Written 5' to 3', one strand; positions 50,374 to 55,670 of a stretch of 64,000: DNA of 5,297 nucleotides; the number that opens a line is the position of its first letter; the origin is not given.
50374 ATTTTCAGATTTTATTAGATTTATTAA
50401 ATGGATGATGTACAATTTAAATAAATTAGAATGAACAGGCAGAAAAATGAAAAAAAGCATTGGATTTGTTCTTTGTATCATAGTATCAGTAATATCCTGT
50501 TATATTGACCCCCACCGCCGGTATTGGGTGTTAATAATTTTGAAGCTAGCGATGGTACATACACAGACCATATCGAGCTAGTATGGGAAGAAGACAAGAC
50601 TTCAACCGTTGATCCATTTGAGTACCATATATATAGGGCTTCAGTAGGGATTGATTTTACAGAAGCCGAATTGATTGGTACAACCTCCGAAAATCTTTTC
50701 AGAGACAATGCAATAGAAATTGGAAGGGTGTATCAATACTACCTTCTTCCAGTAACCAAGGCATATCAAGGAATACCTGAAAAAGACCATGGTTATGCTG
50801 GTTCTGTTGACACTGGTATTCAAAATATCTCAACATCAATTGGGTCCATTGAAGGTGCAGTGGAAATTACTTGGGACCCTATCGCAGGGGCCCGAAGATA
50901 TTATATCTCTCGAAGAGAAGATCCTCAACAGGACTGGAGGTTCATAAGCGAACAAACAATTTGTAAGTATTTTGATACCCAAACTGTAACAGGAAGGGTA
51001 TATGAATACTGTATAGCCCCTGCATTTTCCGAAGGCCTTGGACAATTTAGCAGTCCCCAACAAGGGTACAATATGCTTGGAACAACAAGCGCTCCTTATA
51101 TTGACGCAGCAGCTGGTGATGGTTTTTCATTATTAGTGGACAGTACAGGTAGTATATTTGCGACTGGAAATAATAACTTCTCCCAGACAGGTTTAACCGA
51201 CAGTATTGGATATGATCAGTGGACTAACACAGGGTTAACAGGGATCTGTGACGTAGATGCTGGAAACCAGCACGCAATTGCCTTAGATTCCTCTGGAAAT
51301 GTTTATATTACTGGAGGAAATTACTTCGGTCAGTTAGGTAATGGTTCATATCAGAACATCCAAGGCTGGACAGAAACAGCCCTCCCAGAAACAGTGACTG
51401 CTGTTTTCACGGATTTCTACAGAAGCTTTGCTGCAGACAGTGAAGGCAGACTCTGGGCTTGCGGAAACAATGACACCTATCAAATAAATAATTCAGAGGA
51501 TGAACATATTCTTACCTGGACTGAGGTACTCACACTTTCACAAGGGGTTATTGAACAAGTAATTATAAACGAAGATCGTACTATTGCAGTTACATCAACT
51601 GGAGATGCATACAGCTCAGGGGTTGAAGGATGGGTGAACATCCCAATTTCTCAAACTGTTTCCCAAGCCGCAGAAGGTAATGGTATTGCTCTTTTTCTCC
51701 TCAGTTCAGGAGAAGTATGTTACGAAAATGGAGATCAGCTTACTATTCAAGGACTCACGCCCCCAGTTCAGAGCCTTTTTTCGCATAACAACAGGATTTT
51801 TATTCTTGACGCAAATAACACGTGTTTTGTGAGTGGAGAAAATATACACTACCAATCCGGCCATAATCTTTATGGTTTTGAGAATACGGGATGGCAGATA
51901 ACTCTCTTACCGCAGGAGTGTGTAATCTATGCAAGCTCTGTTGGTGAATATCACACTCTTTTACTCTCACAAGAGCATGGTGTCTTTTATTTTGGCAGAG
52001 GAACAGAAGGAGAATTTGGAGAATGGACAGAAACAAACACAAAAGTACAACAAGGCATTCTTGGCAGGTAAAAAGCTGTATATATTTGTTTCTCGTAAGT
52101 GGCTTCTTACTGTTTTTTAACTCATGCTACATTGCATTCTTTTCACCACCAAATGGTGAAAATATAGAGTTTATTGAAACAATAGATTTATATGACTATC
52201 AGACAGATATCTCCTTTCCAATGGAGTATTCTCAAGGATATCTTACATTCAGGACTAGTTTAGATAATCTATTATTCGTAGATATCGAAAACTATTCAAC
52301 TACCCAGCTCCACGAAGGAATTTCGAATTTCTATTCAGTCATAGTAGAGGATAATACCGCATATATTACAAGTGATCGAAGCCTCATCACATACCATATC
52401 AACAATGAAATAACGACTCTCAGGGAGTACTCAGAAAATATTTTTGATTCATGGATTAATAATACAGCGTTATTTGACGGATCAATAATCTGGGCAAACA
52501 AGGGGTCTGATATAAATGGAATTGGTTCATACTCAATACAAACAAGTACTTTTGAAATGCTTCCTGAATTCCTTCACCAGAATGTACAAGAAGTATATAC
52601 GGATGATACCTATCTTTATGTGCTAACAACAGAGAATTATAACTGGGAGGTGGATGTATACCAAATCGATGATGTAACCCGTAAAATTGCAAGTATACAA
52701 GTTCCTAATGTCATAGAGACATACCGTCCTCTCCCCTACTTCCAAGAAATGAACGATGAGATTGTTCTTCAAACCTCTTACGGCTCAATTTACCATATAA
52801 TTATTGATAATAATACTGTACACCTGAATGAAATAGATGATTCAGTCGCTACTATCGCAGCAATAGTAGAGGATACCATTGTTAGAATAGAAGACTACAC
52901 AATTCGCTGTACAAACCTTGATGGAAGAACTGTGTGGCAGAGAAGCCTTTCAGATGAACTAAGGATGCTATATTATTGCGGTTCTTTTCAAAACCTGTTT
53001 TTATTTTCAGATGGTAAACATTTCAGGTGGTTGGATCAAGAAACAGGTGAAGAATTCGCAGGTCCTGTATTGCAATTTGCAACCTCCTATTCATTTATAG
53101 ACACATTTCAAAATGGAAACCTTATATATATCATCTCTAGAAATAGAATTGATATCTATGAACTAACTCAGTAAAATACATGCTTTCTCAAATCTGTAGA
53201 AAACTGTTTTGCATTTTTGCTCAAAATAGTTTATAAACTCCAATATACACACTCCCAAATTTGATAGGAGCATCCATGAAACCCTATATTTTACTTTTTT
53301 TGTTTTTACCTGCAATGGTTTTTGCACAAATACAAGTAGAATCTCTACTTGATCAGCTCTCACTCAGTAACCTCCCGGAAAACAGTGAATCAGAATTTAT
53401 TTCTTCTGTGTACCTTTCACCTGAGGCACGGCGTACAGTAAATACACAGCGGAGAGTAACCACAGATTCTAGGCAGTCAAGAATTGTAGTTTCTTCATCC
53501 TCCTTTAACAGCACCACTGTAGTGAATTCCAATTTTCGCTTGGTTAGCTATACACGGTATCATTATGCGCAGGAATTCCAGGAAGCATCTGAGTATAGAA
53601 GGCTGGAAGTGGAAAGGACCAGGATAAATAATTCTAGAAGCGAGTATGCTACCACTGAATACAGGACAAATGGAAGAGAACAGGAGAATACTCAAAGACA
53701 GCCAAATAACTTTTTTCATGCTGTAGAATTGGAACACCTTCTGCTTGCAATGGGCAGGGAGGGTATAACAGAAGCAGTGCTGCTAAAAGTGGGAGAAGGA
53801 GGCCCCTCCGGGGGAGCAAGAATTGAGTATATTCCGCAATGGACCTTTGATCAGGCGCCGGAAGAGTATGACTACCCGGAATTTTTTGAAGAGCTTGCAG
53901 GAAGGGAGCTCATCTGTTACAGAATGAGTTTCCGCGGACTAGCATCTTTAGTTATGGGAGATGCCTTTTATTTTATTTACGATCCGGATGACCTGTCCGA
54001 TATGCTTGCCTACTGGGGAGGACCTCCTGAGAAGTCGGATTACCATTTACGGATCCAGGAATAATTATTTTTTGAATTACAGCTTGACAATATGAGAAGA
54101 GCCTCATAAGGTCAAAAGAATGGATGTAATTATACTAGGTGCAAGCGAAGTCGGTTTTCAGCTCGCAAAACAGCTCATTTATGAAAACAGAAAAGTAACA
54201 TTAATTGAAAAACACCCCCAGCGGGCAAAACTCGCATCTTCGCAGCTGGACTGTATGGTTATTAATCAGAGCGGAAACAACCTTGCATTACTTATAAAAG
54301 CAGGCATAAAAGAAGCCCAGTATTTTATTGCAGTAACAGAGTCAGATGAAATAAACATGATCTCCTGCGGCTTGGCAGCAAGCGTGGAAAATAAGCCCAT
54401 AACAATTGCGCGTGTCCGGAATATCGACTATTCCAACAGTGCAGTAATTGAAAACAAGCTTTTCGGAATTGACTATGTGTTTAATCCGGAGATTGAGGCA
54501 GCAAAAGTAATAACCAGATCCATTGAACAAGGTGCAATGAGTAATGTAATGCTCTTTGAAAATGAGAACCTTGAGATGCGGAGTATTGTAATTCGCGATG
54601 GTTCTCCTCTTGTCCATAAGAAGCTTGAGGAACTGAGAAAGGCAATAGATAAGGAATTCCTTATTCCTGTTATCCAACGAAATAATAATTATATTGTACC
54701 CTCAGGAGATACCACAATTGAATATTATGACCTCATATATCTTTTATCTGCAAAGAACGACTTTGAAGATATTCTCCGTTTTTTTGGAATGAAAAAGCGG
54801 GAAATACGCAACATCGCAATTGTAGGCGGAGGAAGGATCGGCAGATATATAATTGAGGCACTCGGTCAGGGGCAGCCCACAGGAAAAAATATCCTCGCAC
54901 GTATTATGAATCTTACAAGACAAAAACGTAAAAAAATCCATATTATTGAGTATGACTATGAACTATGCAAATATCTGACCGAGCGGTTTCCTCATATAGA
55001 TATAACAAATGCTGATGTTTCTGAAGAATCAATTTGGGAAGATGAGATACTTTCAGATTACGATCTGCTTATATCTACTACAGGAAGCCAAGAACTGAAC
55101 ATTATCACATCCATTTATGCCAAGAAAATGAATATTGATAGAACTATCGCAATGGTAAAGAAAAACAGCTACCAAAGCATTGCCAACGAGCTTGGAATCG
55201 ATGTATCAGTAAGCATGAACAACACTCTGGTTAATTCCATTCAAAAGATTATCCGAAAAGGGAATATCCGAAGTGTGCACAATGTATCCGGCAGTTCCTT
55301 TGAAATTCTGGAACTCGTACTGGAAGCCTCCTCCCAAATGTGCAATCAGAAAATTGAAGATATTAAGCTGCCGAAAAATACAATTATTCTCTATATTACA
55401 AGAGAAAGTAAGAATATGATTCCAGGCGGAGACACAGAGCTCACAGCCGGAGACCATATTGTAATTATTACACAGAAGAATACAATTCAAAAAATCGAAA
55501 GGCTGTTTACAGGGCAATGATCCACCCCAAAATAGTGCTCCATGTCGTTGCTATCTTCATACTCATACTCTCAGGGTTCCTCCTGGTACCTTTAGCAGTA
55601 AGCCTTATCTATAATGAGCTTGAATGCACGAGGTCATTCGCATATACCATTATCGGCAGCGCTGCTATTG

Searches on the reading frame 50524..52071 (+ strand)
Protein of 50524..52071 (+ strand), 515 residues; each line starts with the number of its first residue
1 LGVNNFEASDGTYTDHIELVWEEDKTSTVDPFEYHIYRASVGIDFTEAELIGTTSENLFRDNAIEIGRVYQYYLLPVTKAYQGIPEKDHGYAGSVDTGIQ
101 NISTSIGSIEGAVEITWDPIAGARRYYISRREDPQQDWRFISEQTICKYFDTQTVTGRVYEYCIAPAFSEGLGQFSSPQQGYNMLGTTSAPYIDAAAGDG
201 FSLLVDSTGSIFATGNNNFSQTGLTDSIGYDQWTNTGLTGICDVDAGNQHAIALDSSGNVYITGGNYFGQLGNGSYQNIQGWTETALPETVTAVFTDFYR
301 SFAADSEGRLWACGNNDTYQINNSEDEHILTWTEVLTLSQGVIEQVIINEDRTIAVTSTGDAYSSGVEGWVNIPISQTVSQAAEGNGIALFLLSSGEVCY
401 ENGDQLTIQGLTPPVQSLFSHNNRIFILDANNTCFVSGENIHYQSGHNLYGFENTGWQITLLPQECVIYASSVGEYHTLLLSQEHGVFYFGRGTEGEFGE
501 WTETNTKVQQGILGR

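Call 12: search_protein_families(library=pfam, proteins=[window:50524-52071:+], max_evalue=0.0001)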
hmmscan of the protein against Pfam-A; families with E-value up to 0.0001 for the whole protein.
window:50524-52071:+ (515 aa): 4 families
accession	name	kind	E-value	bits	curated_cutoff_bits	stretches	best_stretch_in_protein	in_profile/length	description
PF25390.1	WD40_RLD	-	4.4e-36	125.4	150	2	191-366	90-271/363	RCC1-like domain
PF13540.12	RCC1_2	-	6.7e-23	80.3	22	1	241-270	1-30/30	Regulator of chromosome condensation (RCC1) repeat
PF00415.24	RCC1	-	3.9e-06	27.8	21.7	0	257-279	1-23/50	Regulator of chromosome condensation (RCC1) repeat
PF06739.17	SBBP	-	1.9e-05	24.9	20.5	0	251-264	17-30/38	Beta-propeller repeat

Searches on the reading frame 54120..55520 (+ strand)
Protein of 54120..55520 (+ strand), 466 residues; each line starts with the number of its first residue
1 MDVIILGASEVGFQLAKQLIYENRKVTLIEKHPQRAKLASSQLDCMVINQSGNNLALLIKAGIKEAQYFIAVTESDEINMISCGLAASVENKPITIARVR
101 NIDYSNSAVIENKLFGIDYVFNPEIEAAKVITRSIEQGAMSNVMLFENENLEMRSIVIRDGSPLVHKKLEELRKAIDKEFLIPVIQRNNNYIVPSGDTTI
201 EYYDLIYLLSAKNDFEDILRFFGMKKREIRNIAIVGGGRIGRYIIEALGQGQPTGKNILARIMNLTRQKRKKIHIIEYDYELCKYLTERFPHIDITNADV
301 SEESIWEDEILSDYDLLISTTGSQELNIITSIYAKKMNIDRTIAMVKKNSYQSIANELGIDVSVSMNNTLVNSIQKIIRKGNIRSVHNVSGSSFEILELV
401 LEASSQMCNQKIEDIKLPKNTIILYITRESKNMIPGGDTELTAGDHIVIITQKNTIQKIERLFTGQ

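Call 85: search_protein_families(library=pfam, proteins=[window:54120-55520:+], max_evalue=0.0001)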
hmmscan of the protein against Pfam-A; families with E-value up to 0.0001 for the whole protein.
window:54120-55520:+ (466 aa): 2 families
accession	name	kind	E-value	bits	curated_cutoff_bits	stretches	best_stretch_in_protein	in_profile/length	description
PF02254.24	TrkA_N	-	1.1e-37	129.3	23.8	2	3-123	1-116/116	TrkA-N domain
PF02080.26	TrkA_C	-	3.2e-26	91.4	27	2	397-463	2-70/71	TrkA-C domain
